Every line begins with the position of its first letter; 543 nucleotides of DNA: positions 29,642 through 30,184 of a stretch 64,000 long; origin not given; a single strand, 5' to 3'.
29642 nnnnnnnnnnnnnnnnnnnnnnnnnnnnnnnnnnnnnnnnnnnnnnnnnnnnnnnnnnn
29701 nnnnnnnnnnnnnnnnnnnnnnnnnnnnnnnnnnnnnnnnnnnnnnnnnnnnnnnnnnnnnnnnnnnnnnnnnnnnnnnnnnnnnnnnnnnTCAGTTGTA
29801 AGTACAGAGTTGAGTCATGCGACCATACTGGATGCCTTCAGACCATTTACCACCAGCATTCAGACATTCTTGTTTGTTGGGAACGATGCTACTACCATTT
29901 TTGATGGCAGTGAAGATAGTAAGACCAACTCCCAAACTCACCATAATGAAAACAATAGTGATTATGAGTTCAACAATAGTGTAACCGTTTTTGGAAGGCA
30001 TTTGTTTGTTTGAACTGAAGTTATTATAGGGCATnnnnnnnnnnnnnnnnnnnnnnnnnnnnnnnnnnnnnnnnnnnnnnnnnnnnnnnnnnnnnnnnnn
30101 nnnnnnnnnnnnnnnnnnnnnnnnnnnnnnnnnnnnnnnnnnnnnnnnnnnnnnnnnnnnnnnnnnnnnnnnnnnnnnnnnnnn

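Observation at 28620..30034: Operon of a type IV pilin-like gene, a small TM gene, an SPFH/prohibitin gene and a second small TM gene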

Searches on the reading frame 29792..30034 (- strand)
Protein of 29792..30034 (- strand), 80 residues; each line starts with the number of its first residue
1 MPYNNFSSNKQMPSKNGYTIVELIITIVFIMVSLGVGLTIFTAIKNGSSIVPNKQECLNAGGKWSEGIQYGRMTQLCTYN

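Call 3: search_protein_families(library=pfam, proteins=[window:29792-30034:-], max_evalue=0.1)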
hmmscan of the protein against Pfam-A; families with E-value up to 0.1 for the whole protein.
window:29792-30034:- (80 aa): 2 families
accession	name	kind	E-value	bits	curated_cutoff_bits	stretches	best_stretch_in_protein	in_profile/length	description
PF23906.1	DUF7248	-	0.018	15.4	27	1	8-46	2-38/58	Family of unknown function (DUF7248)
PF07963.17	N_methyl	-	0.026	14.6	21.2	1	12-28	1-17/27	Prokaryotic N-terminal methylation motif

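Call 4: search_protein_families(library=phrogs, proteins=[window:29792-30034:-], max_evalue=0.1)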
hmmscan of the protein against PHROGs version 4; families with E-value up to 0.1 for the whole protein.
window:29792-30034:- (80 aa): 4 families
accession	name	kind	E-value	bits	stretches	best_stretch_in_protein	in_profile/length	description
phrog_2401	-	other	0.0061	17.6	1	17-50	12-45/63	periplasmic protein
phrog_3433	-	moron, auxiliary metabolic gene and host takeover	0.013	16.7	1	10-65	14-69/127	pilin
phrog_11596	-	unknown function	0.017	15.9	1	15-73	5-56/187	-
phrog_13280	-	unknown function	0.099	13.5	0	14-43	3-32/67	-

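Call 11: search_dna_similar(query=window:29792-30034:-, collection=phages, mode=protein, max_evalue=10, max_rows=40)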
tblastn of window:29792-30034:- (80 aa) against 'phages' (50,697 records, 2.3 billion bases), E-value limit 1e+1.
Records with a match: 86; places in all: 86; records where one place covers at least 80% of the query: 0.
Best place of each record, by identity: <60% 86.
By first word of the organism name: Synechococcus 34; Enterobacter 25; Acinetobacter 12; Escherichia 5; Klebsiella 3; Shigella 2; Cronobacter 2; Serratia 1; Tegunavirus 1; Aeromonas 1.
By host as written in the record: - 32; Acinetobacter baumannii 9; Escherichia coli 6; Enterobacter cloacae 5; Enterobacter cloacae ATCC 13047 4; Synechococcus sp. 3; Enterobacter cloacae complex 3; Shigella sonnei 2; and 18 more.
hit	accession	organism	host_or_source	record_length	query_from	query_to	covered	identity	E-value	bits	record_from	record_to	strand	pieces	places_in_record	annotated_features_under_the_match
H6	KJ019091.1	Synechococcus phage ACG-2014f_Syn7803US26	-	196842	10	71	78%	27.4%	3e+0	31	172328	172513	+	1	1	pilin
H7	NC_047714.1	Synechococcus phage ACG-2014f_Syn7803US26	-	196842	10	71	78%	27.4%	3e+0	31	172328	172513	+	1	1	pilin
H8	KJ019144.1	Synechococcus phage ACG-2014f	-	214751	10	71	78%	27.4%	3e+0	31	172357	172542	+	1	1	pilin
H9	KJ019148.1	Synechococcus phage ACG-2014f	-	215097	10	71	78%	27.4%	3e+0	31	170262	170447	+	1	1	pilin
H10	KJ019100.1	Synechococcus phage ACG-2014f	-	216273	10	71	78%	27.4%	3e+0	31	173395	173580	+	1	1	pilin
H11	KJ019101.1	Synechococcus phage ACG-2014f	-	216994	10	71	78%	27.4%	3e+0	31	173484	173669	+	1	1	pilin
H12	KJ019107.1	Synechococcus phage ACG-2014f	-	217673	10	71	78%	27.4%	3e+0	31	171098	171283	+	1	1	pilin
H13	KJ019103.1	Synechococcus phage ACG-2014f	-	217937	10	71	78%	27.4%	3e+0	31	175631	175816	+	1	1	pilin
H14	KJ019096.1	Synechococcus phage ACG-2014f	-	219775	10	71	78%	27.4%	3e+0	31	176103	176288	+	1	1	pilin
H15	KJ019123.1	Synechococcus phage ACG-2014f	-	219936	10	71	78%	27.4%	3e+0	31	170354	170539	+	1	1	pilin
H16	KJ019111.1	Synechococcus phage ACG-2014f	-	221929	10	71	78%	27.4%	3e+0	31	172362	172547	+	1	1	pilin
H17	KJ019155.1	Synechococcus phage ACG-2014f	-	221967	10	71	78%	27.4%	3e+0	31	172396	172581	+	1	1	pilin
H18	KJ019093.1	Synechococcus phage ACG-2014f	-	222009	10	71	78%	27.4%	3e+0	31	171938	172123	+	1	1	pilin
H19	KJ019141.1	Synechococcus phage ACG-2014f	-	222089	10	71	78%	27.4%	3e+0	31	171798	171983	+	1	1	pilin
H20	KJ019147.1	Synechococcus phage ACG-2014f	-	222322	10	71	78%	27.4%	3e+0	31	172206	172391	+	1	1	pilin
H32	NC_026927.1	Synechococcus phage ACG-2014f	-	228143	10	71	78%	27.4%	3e+0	31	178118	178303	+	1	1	pilin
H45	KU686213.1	Synechococcus phage S-CAM7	Synechococcus sp.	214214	8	59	65%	26.9%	2e+0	32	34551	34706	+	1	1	hypothetical protein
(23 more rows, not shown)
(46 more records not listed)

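Call 15: find_homologous_proteins(query=window:29792-30034:-, max_evalue=0.01)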
Query window:29792-30034:- (80 aa): 181 proteins with E <= 0.01 among 181 candidates; the best 120 are listed.
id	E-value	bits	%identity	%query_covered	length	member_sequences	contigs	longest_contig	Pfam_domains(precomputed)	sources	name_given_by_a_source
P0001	1.4e-32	129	86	86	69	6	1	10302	-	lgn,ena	-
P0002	1.6e-32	128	86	86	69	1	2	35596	-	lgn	-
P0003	2.5e-31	125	86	81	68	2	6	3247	-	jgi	jgi:hypothetical protein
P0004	2.0e-22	96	69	80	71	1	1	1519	-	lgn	-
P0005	6.1e-22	95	59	100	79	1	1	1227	-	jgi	jgi:prepilin-type N-terminal cleavage/methylation domain-containing protein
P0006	7.7e-22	94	64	86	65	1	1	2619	PF07963.18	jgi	jgi:prepilin-type N-terminal cleavage/methylation domain-containing protein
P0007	1.6e-21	93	64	86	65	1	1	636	PF07963.18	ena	-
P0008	2.3e-21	93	64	86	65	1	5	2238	PF07963.18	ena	-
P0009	6.0e-21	92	61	86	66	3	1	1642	PF07963.18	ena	-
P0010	6.7e-21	91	64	86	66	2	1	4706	PF07963.18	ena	-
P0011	2.4e-20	90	66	81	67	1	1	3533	PF07963.18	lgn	-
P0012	2.5e-20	90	61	86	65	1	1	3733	PF07963.18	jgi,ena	jgi:prepilin-type N-terminal cleavage/methylation domain-containing protein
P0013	3.5e-20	89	58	86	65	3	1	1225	PF07963.18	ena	-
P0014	5.1e-20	89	66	86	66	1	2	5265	PF07963.18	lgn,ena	-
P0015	5.9e-20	88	67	80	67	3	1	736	-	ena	-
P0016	7.0e-20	88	62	86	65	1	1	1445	PF07963.18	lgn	-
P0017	1.2e-19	87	62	86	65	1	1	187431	PF07963.18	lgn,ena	-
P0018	1.3e-19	87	64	80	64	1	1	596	PF07963.18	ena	-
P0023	5.2e-19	85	58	89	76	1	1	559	PF07963.18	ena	-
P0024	5.4e-19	85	64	83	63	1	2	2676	PF07963.18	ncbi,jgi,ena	jgi:prepilin-type N-terminal cleavage/methylation domain-containing protein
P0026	6.3e-19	85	62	86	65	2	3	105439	PF07963.18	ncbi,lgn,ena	-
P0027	6.9e-19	85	61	83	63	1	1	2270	PF07963.18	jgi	jgi:prepilin-type N-terminal cleavage/methylation domain-containing protein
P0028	8.5e-19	85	61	86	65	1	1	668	PF07963.18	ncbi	-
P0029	8.7e-19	85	59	83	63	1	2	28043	PF07963.18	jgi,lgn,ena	jgi:prepilin-type N-terminal cleavage/methylation domain-containing protein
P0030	1.0e-18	85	61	86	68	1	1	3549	PF07963.18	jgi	jgi:prepilin-type N-terminal cleavage/methylation domain-containing protein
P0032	1.2e-18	84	59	86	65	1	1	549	PF07963.18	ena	-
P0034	1.4e-18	84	61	86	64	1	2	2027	PF07963.18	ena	-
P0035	1.6e-18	84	58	83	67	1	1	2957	PF07963.18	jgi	jgi:prepilin-type N-terminal cleavage/methylation domain-containing protein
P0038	2.1e-18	84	57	86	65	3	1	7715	PF07963.18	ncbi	-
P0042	2.7e-18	83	63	81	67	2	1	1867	PF07963.18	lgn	-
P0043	3.0e-18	83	58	83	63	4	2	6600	PF07963.18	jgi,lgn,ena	jgi:prepilin-type N-terminal cleavage/methylation domain-containing protein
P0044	3.1e-18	83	58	86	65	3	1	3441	PF07963.18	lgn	-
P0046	3.3e-18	83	59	80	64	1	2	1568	PF07963.18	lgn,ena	-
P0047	3.7e-18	83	59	80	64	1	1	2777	PF07963.18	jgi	-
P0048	3.9e-18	83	58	83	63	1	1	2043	PF07963.18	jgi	jgi:prepilin-type N-terminal cleavage/methylation domain-containing protein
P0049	4.2e-18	83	65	81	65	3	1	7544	PF07963.18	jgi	jgi:prepilin-type N-terminal cleavage/methylation domain-containing protein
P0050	4.7e-18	82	61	83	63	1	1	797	PF07963.18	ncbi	-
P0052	5.7e-18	82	59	83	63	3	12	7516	PF07963.18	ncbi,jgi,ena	jgi:prepilin-type N-terminal cleavage/methylation domain-containing protein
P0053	6.4e-18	82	59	83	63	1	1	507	PF07963.18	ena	-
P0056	8.7e-18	82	49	96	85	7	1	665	PF07963.18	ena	-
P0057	8.8e-18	82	62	81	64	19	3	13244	PF07963.18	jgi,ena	jgi:prepilin-type N-terminal cleavage/methylation domain-containing protein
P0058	9.6e-18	81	62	81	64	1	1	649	PF07963.18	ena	-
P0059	9.8e-18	81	55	86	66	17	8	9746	PF07963.18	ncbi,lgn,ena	-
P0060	9.9e-18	81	59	83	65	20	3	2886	PF07963.18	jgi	jgi:prepilin-type N-terminal cleavage/methylation domain-containing protein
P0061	1.0e-17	81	59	83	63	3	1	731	PF07963.18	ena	-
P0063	1.1e-17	81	71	48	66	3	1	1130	PF07963.18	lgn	-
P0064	1.1e-17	81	59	86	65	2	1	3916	PF07963.18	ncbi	-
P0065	1.2e-17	81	59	86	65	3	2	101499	PF07963.18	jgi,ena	jgi:prepilin-type N-terminal cleavage/methylation domain-containing protein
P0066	1.2e-17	81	58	83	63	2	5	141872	PF07963.18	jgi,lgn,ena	jgi:prepilin-type N-terminal cleavage/methylation domain-containing protein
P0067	1.3e-17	81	59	83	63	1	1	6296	PF07963.18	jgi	jgi:prepilin-type N-terminal cleavage/methylation domain-containing protein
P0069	1.5e-17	81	59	83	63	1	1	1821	PF07963.18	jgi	jgi:prepilin-type N-terminal cleavage/methylation domain-containing protein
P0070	1.5e-17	81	56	83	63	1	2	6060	PF07963.18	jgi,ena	jgi:prepilin-type N-terminal cleavage/methylation domain-containing protein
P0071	1.6e-17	81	56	80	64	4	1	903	PF07963.18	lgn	-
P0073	1.6e-17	81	57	81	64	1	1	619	PF07963.18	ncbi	-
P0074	1.7e-17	81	56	83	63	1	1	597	PF07963.18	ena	-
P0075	1.9e-17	80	56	83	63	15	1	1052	PF07963.18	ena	-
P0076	2.2e-17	80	57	86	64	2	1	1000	PF07963.18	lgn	-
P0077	2.2e-17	80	59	86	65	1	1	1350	PF07963.18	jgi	jgi:prepilin-type N-terminal cleavage/methylation domain-containing protein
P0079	2.4e-17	80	58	81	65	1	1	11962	PF07963.18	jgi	jgi:prepilin-type N-terminal cleavage/methylation domain-containing protein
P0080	2.5e-17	80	57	93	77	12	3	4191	PF07963.18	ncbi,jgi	jgi:prepilin-type N-terminal cleavage/methylation domain-containing protein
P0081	2.6e-17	80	62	83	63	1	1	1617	PF07963.18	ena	-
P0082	2.7e-17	80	56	83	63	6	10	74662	PF07963.18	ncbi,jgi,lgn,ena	jgi:prepilin-type N-terminal cleavage/methylation domain-containing protein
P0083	2.8e-17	80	61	86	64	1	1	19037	PF07963.18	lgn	-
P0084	3.0e-17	80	58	86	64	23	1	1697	PF07963.18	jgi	-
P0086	3.4e-17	80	58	83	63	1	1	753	PF07963.18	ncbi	-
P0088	3.6e-17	80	62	86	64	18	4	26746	PF07963.18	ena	-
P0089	4.2e-17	79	60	83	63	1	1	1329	PF07963.18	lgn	-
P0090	4.3e-17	79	62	84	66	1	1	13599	PF07963.18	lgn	-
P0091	4.8e-17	79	71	53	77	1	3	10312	PF07963.18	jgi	jgi:prepilin-type N-terminal cleavage/methylation domain-containing protein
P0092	5.0e-17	79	63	86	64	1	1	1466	PF07963.18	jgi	jgi:prepilin-type N-terminal cleavage/methylation domain-containing protein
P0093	5.1e-17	79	56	83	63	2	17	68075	PF07963.18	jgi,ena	jgi:prepilin-type N-terminal cleavage/methylation domain-containing protein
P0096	6.5e-17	79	56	83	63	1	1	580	PF07963.18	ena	-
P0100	7.9e-17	79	63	83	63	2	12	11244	PF07963.18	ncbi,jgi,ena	jgi:prepilin-type N-terminal cleavage/methylation domain-containing protein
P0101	7.9e-17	79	58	86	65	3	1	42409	PF07963.18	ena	-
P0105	1.4e-16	78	55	80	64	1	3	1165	PF07963.18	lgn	-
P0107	1.6e-16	78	57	81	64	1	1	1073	PF07963.18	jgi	-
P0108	2.1e-16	77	60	81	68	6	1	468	PF07963.18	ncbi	-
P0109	3.7e-16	76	57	81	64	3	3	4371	PF07963.18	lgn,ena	-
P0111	4.6e-16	76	57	86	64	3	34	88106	PF07963.18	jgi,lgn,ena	-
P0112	5.0e-16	76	59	86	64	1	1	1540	PF07963.18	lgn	-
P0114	5.4e-16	76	58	80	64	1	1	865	PF07963.18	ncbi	-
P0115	6.2e-16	76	55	81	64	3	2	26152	PF07963.18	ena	-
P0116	6.3e-16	76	61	86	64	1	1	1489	PF07963.18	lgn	-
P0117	6.3e-16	76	59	86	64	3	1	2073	PF07963.18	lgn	-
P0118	6.5e-16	76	54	81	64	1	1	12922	PF07963.18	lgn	-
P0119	6.5e-16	76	59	86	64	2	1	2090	PF07963.18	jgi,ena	jgi:prepilin-type N-terminal cleavage/methylation domain-containing protein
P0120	7.0e-16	76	58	81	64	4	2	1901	PF07963.18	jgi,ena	jgi:prepilin-type N-terminal cleavage/methylation domain-containing protein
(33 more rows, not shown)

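Call 21: search_protein_families(library=ncbifam, proteins=[window:29792-30001:-, P0024], max_evalue=0.1)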
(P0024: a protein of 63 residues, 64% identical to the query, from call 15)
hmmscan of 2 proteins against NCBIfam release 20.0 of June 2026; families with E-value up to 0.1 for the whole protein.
window:29792-30001:- (69 aa): 1 family
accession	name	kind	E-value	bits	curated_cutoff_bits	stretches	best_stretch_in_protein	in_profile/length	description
NF007800.0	PRK10506.1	equivalog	0.0058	16.5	158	1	3-35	7-39/163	prepilin peptidase-dependent protein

P0024 (63 aa): 9 families
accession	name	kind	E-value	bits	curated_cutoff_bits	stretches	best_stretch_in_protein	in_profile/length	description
TIGR02532.1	IV_pilin_GFxxxE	domain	9e-08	31.7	16.3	1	3-24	2-23/24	prepilin-type N-terminal cleavage/methylation domain-containing protein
NF007862.0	PRK10574.1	equivalog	4.6e-05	23.6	138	1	2-26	4-28/145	prepilin peptidase-dependent pilin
NF041775.1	typeIV_PilA_Myxo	equivalog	7.1e-05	22.9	400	1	3-25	11-33/214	type IV pilin protein PilA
TIGR01708.2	typeII_sec_gspH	equivalog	0.00053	20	80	1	3-23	2-22/169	type II secretion system minor pseudopilin GspH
TIGR01710.1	typeII_sec_gspG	equivalog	0.00076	19.5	88.85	1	4-27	2-25/134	type II secretion system major pseudopilin GspG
NF007800.0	PRK10506.1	equivalog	0.0027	17.5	158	1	2-25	8-31/163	prepilin peptidase-dependent protein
NF041013.1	T4P_ComGE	equivalog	0.015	15.4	49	1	2-23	3-24/83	competence type IV pilus minor pilin ComGE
NF040999.1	pilin_ComGC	equivalog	0.016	15.4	75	1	3-24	2-23/84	competence type IV pilus major pilin ComGC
TIGR02596.1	TIGR02596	subfamily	0.086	12.9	70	1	5-28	1-24/196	Verru_Chthon cassette protein D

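Call 22: find_related_loci(query=A1, collection=genome_contigs, flank=5000)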
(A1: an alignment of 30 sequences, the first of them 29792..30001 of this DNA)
Query A1 (69 aa) in genome_contigs; peptide patterns used: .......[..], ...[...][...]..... (x = any residue, [..] = any of these).
20 stretches matched a pattern, but none encodes a relative of the query by tblastn (E <= 1e-3).

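Call 23: find_related_loci(query=A1, collection=viral_contigs, flank=5000)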
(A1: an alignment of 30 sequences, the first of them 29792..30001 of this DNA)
Query A1 (69 aa) in viral_contigs; peptide patterns used: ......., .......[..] (x = any residue, [..] = any of these).
75 stretches matched a pattern; 42 encode a relative of the query (tblastn E <= 1e-3); 42 distinct loci.
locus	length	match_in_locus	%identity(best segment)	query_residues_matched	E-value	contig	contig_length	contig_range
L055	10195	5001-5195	61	1-69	1e-25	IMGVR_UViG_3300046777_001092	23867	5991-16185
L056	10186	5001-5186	64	4-69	3e-24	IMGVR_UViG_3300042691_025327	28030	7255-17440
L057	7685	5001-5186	64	4-69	3e-24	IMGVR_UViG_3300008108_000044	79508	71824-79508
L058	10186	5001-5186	64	4-69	3e-24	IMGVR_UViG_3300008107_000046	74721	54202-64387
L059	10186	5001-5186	62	4-69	5e-24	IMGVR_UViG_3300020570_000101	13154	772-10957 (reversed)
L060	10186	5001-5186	61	4-69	9e-24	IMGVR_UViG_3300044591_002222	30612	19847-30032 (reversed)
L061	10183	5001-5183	64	5-69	2e-23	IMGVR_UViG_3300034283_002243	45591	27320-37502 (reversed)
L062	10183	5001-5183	64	5-69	2e-23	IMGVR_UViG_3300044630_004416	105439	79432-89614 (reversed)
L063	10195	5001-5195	59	1-69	3e-23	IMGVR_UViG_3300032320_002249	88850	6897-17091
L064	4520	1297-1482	58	4-69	6e-23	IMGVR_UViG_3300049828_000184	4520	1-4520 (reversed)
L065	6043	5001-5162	69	16-69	7e-23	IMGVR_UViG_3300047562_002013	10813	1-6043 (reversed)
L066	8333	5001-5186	58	4-69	6e-23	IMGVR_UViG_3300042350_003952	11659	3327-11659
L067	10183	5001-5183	58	4-68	1e-22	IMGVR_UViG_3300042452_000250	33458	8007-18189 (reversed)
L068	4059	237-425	64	4-69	1e-22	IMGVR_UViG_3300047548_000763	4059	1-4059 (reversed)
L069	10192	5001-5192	59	1-69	1e-22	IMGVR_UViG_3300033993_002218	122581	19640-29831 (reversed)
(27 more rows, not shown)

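Call 34: search_solved_structures(query=A1, max_evalue=10, show_alignments=2)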
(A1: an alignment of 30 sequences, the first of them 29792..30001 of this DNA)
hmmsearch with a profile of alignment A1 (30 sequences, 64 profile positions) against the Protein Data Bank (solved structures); distinct sequences matched with E-value up to 10: 21.
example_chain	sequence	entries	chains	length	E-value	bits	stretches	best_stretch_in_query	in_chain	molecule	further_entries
9egp_A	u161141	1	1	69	3.7e-05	27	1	2-26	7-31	Geopilin domain 1 protein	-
7tgg_A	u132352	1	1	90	0.00012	25.4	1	2-26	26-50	Geopilin domain 1 protein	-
9laa_A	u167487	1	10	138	0.0028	20.9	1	2-26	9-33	Type IV pilin protein PilA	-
2m7g_A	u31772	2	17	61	0.0091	19.3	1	6-26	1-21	Geopilin domain 1 protein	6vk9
3sok_A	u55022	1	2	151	0.011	19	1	6-27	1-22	Fimbrial protein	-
9lab_B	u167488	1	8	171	0.013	18.9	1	2-24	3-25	MSHA major pilin subunit MshA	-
1oqw_A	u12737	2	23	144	0.023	18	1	6-26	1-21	Fimbrial protein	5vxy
5kua_A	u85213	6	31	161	0.027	17.8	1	6-26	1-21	pilin | Neisseria meningitidis PilE variant SB-GATDH | Neisseria meningitidis PilE, SB-DATDH variant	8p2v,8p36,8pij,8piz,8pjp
8tob_GA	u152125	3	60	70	0.028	17.7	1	7-26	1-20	Fimbrial protein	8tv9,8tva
8p3b_A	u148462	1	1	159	0.033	17.5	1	6-26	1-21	Fimbrial protein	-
8tum_e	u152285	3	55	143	0.042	17.2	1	6-26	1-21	Type IV major pilin protein PilA | Pilin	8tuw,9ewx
8tj2_C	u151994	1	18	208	0.056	16.8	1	6-26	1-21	Type IV major pilin protein PilA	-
1ay2_A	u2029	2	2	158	0.058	16.7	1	6-26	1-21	TYPE 4 PILIN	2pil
2hi2_A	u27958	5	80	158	0.058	16.7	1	6-26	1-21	Fimbrial protein | PilA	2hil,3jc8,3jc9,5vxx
5wda_A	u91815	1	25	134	0.11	15.8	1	6-40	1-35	General secretion pathway protein G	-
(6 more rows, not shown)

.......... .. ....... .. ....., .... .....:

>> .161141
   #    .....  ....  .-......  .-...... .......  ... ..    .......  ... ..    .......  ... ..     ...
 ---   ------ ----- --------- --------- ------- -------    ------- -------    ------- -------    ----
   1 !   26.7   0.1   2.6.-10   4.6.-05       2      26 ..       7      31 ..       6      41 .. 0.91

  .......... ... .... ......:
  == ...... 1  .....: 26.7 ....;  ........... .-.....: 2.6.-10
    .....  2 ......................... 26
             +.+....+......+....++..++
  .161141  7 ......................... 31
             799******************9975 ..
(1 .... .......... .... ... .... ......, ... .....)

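Call 35: search_protein_families(library=padloc, proteins=[window:29792-30001:-], max_evalue=0.1)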
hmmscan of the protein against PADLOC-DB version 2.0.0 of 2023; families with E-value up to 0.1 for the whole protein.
window:29792-30001:- (69 aa): 0 families

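Call 36: predict_structure(alignment_id=A1)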
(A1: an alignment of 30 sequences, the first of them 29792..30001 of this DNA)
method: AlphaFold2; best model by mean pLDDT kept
length: 69 residues; sequences in the alignment: 30
mean_pLDDT: 73.9   pTM: 0.37
mean pLDDT of the five models: 73.9, 70.9, 70.2, 66.1, 65.8
residues with pLDDT >= 90: 7; 70-90: 36; 50-70: 23; < 50: 3
segments of 3 or more residues with pLDDT < 50: none
pLDDT, mean of each block of 10 residues (from residue 1): 65 89 83 62 73 75 69
secondary structure, 60 per line:
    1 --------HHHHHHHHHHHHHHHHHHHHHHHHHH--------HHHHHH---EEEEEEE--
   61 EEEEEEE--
elements in order: H9-34 H43-48 E52-58 E61-67

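Call 43: fold_search(model_id=the predicted structure, library=pdb)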
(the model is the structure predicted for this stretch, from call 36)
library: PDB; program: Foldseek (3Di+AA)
matches with E <= 10: 58; with E <= 0.001: 0
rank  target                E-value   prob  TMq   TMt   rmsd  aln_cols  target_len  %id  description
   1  2ge8_I                2.2e+00  0.16  0.28  0.20   5.2        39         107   15  Structure of the C-terminal dimerization domain of infectious bronchitis virus nucleocapsid protein (released 2006-06-27)
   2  2ge8_G                2.4e+00  0.16  0.28  0.19   5.2        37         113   16  Structure of the C-terminal dimerization domain of infectious bronchitis virus nucleocapsid protein (released 2006-06-27)
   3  2ca1_B                2.7e+00  0.16  0.29  0.21   5.0        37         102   16  Crystal structure of the IBV coronavirus nucleocapsid (released 2006-06-19)
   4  8wqk_E                3.6e+00  0.13  0.28  0.21   5.2        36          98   19  Crystal structure of the C-terminal domain of PEDV nucleocapsid protein (released 2024-10-16)
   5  8wqk_H                3.6e+00  0.12  0.27  0.20   5.2        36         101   19  Crystal structure of the C-terminal domain of PEDV nucleocapsid protein (released 2024-10-16)
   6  2ge8_F                3.6e+00  0.12  0.28  0.20   5.3        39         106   15  Structure of the C-terminal dimerization domain of infectious bronchitis virus nucleocapsid protein (released 2006-06-27)
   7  9teh_A                3.6e+00  0.12  0.30  0.07   7.3        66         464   12  PhiC31 excisive synapse; attL x attL with an integraseS12A-RDF protein fusion (released 2026-02-11)
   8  2ca1_A                3.8e+00  0.13  0.29  0.20   5.1        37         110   16  Crystal structure of the IBV coronavirus nucleocapsid (released 2006-06-19)
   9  2ge8_B                3.8e+00  0.12  0.28  0.19   5.2        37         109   16  Structure of the C-terminal dimerization domain of infectious bronchitis virus nucleocapsid protein (released 2006-06-27)
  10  8wqk_D                4.7e+00  0.09  0.27  0.20   5.5        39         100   18  Crystal structure of the C-terminal domain of PEDV nucleocapsid protein (released 2024-10-16)
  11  2ge7_A                5.0e+00  0.10  0.28  0.20   4.7        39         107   23  Structure of the C-terminal dimerization domain of infectious bronchitis virus nucleocapsid protein (released 2006-06-27)
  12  2ge8_D                5.4e+00  0.10  0.28  0.19   5.2        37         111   16  Structure of the C-terminal dimerization domain of infectious bronchitis virus nucleocapsid protein (released 2006-06-27)
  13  8wqk_C                5.8e+00  0.10  0.27  0.20   5.0        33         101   21  Crystal structure of the C-terminal domain of PEDV nucleocapsid protein (released 2024-10-16)
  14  8hz4_F                6.2e+00  0.20  0.26  0.67   0.8        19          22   10  The tetrameric structure of biotin carboxylase from Chloroflexus aurantiacus in complex with bicarbonate (released 2024-01-10)
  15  9rae_B                6.2e+00  0.20  0.24  0.04   0.7        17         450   24  PhiC31 integrase-attL complex: P'-bound subregion (released 2026-02-11)
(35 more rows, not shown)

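Call 73: search_protein_representatives(alignment_id=A1)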
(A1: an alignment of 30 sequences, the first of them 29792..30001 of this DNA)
Query: 30 sequences, 64 profile positions. Proteins with E-value up to 0.001 (for the whole library): 87; up to 1e-10: 12; up to 1e-30: 0. The best 87 are listed.
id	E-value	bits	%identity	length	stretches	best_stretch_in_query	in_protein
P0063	1.8e-29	117.7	-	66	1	3-64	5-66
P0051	5.7e-28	112.9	-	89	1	3-64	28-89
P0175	2.2e-23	98.2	-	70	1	16-64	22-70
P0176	8.6e-23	96.3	-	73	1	2-64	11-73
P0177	9.7e-21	89.7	-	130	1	25-64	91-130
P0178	4.6e-16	74.8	-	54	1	9-64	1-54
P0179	7.7e-16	74.0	-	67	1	2-63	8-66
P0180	3.2e-14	68.9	-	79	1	6-63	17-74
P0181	4.6e-14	68.3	-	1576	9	33-51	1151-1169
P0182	7.7e-14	67.6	-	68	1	3-61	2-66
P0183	1.6e-12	63.4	-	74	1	3-64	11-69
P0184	6.1e-11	58.4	-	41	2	44-64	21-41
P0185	3.4e-10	56.0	-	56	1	2-40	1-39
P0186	2.5e-09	53.2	-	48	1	2-40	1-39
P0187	2.8e-09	53.0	-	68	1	3-63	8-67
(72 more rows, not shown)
